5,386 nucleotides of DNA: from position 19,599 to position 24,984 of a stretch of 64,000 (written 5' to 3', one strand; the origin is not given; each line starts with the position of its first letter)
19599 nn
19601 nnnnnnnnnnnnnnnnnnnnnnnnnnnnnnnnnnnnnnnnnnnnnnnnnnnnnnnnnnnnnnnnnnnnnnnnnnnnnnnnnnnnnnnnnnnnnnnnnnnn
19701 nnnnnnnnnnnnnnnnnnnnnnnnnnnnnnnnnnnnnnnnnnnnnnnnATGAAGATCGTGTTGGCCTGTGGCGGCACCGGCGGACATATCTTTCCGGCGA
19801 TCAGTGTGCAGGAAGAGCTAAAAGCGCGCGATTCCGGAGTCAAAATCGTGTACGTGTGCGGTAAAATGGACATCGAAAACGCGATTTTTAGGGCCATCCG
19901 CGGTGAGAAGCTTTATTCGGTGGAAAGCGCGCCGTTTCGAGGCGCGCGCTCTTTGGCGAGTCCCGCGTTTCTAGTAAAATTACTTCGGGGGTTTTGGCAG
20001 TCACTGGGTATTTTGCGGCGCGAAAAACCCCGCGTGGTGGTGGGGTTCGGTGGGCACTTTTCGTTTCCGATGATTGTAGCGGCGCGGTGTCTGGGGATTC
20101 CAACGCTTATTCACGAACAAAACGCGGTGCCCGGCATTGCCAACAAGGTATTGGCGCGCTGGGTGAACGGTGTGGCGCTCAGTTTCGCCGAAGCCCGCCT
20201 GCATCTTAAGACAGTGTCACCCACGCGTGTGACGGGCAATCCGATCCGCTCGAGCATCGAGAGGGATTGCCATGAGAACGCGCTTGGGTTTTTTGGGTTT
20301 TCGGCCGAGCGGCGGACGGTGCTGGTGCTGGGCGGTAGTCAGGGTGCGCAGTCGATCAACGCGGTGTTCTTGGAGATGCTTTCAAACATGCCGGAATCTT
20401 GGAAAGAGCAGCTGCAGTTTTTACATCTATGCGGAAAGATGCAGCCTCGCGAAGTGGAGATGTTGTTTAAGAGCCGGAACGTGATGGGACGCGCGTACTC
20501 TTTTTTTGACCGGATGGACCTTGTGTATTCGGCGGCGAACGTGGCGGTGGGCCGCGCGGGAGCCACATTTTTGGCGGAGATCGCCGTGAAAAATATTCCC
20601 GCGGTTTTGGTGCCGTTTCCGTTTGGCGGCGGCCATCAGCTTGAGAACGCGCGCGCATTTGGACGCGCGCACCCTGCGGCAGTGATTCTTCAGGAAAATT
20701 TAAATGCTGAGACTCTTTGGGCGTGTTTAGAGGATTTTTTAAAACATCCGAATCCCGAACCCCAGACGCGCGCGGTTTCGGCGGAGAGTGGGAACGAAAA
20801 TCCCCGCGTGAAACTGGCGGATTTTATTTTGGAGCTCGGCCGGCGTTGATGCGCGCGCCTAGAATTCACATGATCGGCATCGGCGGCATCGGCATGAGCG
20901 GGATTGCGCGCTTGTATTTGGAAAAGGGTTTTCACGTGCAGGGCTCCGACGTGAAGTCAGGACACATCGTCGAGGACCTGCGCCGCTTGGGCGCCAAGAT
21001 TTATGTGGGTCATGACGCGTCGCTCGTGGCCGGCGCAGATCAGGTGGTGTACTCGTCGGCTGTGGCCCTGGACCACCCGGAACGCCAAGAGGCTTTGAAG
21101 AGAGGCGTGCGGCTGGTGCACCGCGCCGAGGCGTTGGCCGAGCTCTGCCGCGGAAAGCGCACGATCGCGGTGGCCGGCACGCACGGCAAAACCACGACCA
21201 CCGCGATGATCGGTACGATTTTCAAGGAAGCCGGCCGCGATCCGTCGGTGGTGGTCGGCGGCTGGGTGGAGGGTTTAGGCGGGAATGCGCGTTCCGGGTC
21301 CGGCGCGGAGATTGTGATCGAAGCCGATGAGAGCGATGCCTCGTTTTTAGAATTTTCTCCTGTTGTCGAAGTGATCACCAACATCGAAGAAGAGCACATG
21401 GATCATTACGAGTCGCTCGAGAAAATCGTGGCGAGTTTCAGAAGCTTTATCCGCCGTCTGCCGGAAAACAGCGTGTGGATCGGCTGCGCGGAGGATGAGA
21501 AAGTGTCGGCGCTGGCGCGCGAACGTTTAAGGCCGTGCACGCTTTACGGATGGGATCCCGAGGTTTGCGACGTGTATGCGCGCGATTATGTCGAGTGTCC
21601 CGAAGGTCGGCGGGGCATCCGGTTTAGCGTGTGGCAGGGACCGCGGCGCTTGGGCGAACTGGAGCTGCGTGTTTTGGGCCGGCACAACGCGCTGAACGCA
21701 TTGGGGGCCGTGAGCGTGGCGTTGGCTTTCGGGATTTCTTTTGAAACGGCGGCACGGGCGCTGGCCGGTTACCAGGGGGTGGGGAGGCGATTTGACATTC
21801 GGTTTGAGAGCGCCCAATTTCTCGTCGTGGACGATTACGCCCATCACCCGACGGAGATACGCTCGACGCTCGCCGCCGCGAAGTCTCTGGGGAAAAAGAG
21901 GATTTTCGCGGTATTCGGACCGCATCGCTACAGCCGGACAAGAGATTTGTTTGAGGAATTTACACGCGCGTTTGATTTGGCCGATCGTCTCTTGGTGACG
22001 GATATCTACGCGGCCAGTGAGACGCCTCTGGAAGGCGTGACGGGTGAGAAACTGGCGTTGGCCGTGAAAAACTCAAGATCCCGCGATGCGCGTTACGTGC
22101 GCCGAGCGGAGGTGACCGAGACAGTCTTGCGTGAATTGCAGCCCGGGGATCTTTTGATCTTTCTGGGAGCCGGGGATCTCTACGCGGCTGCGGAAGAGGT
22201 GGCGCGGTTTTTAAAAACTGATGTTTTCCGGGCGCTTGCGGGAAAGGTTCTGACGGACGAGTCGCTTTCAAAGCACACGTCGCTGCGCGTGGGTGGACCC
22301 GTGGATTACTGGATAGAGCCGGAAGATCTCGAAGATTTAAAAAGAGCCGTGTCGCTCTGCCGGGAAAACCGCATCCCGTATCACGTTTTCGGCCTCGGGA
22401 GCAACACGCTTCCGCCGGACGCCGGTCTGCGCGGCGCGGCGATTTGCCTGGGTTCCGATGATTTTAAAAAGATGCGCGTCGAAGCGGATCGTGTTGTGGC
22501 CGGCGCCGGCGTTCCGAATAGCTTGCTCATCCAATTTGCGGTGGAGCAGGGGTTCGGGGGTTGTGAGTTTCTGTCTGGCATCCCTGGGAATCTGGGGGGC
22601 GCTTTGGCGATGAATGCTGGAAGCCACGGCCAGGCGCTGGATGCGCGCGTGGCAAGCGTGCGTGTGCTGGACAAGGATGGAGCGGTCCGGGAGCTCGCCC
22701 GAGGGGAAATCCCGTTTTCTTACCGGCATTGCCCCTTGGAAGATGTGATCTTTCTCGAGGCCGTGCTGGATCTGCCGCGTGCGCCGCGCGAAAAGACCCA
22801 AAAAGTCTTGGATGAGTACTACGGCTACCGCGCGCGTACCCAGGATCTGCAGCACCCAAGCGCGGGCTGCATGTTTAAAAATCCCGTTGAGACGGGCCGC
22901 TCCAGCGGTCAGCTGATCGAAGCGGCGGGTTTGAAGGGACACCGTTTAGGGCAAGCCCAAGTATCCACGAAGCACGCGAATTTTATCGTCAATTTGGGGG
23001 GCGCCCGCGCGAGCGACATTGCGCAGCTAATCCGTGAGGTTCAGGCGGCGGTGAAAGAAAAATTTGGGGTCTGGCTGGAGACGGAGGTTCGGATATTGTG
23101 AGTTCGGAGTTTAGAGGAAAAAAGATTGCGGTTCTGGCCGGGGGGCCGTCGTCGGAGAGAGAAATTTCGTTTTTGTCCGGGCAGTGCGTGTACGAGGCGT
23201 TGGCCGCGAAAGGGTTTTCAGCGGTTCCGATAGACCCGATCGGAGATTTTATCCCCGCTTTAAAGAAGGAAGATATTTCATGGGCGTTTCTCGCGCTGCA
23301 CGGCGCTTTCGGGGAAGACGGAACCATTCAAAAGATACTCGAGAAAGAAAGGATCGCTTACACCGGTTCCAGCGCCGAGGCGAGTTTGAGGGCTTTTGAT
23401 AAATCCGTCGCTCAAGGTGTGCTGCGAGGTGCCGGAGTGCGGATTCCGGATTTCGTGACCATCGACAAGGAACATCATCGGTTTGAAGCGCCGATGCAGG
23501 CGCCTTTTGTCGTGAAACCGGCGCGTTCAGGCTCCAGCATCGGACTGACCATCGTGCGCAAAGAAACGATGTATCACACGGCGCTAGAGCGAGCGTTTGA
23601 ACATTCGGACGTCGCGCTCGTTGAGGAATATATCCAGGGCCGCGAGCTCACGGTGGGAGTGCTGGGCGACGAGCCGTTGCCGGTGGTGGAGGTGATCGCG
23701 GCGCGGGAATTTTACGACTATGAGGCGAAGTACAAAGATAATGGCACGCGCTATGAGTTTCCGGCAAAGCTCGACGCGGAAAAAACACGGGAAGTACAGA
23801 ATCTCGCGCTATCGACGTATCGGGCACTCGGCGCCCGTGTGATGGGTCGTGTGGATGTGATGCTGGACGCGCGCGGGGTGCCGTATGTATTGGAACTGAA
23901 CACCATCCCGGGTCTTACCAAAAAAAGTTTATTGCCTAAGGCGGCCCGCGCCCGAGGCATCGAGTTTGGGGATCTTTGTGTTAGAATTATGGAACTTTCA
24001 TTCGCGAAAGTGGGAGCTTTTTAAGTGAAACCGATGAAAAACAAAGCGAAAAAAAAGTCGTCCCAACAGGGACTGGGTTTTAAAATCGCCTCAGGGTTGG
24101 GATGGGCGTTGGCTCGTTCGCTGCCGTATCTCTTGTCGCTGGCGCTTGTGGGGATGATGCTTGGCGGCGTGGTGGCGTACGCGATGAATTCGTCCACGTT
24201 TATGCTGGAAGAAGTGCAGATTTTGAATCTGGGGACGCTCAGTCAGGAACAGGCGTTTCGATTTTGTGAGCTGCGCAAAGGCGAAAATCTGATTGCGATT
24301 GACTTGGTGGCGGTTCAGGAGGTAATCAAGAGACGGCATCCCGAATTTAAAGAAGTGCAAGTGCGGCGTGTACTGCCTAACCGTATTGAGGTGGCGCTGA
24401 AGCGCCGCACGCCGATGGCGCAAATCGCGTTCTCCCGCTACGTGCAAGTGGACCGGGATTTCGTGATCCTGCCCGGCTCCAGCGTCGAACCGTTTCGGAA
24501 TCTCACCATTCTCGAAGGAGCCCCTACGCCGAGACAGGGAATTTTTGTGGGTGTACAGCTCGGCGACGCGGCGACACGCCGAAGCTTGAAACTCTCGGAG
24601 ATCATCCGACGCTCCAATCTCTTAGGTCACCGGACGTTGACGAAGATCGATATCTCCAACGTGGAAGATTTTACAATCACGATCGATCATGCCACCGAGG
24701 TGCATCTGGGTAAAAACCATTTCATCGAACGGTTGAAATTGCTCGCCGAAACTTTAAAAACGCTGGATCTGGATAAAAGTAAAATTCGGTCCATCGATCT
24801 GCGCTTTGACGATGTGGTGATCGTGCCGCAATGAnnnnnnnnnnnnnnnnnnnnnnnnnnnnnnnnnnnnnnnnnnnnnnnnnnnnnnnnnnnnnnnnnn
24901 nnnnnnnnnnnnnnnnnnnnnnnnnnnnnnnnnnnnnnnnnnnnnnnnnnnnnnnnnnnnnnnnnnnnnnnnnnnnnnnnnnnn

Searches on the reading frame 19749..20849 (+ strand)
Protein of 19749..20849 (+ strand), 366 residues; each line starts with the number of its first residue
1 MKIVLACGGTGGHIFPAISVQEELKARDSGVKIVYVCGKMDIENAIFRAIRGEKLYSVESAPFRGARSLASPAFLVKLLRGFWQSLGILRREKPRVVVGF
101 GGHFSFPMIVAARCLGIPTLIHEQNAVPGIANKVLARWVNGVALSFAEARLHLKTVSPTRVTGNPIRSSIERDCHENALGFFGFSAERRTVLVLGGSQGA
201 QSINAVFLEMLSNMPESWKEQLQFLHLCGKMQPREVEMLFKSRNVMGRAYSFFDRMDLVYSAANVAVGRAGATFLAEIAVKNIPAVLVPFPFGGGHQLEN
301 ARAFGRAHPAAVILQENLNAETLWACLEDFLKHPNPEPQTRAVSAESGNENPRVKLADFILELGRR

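Call 76: search_protein_families(library=pfam, proteins=[window:19749-20849:+], max_evalue=1e-8)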
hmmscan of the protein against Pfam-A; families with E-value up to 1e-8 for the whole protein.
window:19749-20849:+ (366 aa): 2 families
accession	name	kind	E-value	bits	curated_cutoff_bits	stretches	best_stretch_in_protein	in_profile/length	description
PF03033.26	Glyco_transf_28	-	2.4e-31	109.1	26.2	1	3-143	1-138/139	Glycosyltransferase family 28 N-terminal domain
PF04101.22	Glyco_tran_28_C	-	4.5e-31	108.6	22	1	190-343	1-154/166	Glycosyltransferase family 28 C-terminal domain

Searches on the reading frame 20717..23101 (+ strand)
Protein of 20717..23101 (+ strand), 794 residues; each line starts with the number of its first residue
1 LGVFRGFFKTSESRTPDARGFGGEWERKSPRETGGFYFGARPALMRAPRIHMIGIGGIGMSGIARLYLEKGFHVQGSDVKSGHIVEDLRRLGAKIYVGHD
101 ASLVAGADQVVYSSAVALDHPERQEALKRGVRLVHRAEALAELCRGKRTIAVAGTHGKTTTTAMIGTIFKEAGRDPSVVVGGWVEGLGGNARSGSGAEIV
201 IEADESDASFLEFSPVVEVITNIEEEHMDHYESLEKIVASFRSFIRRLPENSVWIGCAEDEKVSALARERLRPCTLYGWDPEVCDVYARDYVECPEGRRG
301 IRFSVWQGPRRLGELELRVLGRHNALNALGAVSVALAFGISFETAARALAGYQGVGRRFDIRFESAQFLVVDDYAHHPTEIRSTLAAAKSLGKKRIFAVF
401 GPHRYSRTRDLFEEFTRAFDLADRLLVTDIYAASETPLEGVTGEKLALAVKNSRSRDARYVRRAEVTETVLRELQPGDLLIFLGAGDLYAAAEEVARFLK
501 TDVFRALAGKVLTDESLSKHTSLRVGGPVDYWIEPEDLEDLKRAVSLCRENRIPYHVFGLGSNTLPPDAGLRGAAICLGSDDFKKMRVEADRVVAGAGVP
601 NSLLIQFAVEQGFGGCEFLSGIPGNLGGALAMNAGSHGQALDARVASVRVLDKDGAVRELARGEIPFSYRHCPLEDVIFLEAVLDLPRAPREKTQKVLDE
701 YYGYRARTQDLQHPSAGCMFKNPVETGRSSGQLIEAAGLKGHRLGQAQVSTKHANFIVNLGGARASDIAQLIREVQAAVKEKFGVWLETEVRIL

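Call 76: search_protein_families(library=pfam, proteins=[window:20717-23101:+], max_evalue=1e-8)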
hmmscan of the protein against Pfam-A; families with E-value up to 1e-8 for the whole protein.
window:20717-23101:+ (794 aa): 5 families
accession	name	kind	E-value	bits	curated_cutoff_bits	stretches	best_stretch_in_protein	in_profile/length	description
PF02873.21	MurB_C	-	2.6e-34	117.8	27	1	697-794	5-99/99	UDP-N-acetylenolpyruvoylglucosamine reductase, C-terminal domain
PF01225.30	Mur_ligase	-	1.6e-26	93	21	1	49-147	1-94/95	Mur ligase family, catalytic domain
PF02875.26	Mur_ligase_C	-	2.1e-22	80.7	28.4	1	357-486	1-127/127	Mur ligase, glutamate ligase domain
PF08245.18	Mur_ligase_M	-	7.5e-21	75.4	24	1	152-335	1-200/200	Mur ligase middle domain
PF01565.28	FAD_binding_4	-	4e-20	72.4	26.4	1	531-660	3-138/139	FAD binding domain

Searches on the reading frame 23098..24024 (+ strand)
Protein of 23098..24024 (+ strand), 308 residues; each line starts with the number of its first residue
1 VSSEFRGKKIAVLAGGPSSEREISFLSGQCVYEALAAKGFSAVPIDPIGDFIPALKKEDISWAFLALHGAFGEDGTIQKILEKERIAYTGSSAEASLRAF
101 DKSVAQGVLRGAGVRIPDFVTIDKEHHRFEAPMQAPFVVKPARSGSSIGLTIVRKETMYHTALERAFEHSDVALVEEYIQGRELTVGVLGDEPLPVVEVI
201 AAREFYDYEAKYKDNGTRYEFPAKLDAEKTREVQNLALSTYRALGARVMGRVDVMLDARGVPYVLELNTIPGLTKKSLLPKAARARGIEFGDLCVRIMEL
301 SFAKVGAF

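Call 76: search_protein_families(library=pfam, proteins=[window:23098-24024:+], max_evalue=1e-8)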
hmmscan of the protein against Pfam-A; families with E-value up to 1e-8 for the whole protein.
window:23098-24024:+ (308 aa): 3 families
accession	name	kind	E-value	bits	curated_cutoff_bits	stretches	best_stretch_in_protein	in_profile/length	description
PF07478.18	Dala_Dala_lig_C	-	6.6e-53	179.7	24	1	112-298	5-203/204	D-ala D-ala ligase C-terminus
PF01820.27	Dala_Dala_lig_N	-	5.1e-19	69.4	34.6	0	56-91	86-121/121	D-ala D-ala ligase N-terminus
PF02655.19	ATP-grasp_3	-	1.1e-10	42.3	23.2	1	101-268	3-154/160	ATP-grasp domain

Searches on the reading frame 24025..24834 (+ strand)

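Call 77: search_protein_families(library=pfam, proteins=[window:24025-24834:+], max_evalue=0.0001)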
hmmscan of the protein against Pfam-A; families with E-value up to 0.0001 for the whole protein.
window:24025-24834:+ (269 aa): 2 families
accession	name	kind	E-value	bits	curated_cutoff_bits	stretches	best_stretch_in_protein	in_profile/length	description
PF08478.15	POTRA_1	-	1.3e-08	35.4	23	1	61-126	3-67/69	POTRA domain, FtsQ-type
PF03799.20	FtsQ_DivIB_C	-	9.1e-07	30.2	21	1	183-260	42-114/114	Cell division protein FtsQ/DivIB, C-terminal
